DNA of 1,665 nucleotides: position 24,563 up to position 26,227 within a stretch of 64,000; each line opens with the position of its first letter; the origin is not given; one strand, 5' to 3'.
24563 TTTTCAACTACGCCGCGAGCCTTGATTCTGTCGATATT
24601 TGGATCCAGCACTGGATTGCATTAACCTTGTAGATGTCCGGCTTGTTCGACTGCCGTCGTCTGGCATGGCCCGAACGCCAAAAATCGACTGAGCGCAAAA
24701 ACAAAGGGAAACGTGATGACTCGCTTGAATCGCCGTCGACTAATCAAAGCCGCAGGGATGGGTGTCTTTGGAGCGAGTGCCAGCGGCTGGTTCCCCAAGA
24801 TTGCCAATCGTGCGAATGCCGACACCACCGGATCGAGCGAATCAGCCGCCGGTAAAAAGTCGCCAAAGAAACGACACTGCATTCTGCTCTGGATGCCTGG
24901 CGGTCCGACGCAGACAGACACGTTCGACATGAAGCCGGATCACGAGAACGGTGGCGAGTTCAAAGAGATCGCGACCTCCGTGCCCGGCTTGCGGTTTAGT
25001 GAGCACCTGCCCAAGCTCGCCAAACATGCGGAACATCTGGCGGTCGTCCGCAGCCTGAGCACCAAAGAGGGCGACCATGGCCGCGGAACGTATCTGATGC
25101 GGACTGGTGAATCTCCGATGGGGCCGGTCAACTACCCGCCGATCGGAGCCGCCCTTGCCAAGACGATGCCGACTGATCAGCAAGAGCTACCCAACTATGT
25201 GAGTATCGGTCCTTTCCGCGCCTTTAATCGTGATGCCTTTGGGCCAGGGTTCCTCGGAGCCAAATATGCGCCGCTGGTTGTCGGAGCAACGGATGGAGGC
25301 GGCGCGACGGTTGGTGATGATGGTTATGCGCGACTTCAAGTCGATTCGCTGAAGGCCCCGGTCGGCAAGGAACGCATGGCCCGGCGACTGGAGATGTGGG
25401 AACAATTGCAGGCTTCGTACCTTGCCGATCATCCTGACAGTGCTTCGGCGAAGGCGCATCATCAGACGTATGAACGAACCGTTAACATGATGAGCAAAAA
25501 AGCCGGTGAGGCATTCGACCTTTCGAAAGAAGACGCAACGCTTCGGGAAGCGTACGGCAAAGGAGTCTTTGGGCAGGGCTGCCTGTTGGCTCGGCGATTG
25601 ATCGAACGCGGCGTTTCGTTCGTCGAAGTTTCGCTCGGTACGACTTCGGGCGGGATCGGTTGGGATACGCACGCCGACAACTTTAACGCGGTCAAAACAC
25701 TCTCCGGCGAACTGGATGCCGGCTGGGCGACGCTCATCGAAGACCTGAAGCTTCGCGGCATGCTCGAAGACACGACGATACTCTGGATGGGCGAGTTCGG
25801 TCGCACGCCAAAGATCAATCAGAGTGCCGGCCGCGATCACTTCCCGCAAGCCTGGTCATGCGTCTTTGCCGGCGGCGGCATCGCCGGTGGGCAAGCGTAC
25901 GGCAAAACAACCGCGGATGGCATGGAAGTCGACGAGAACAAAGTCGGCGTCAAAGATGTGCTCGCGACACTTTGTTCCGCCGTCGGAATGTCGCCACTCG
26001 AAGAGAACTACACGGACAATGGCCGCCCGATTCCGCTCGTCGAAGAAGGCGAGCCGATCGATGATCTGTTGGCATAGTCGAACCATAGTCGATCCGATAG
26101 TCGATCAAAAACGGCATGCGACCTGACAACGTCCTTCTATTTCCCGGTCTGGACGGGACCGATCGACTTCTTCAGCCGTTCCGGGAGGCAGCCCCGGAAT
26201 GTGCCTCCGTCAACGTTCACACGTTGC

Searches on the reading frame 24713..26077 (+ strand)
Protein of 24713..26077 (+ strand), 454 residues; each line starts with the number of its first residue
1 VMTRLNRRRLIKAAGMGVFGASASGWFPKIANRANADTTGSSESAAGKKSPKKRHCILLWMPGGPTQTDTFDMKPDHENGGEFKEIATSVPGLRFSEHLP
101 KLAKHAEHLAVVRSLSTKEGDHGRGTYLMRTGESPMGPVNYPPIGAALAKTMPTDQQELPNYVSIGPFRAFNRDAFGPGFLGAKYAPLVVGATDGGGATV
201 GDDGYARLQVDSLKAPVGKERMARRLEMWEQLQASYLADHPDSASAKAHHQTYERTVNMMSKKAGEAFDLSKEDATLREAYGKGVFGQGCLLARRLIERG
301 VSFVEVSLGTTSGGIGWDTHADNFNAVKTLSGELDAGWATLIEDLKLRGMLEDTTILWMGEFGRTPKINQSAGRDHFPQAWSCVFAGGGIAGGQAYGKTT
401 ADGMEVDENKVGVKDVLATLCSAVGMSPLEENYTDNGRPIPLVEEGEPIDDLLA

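Call 60: search_protein_families(library=pfam, proteins=[window:24713-26077:+], max_evalue=0.0001)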
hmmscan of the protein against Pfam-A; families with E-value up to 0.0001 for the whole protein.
window:24713-26077:+ (454 aa): 1 family
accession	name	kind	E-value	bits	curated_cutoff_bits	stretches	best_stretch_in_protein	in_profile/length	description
PF07394.17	DUF1501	-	1.1e-111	374.3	27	1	54-453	2-390/390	Protein of unknown function (DUF1501)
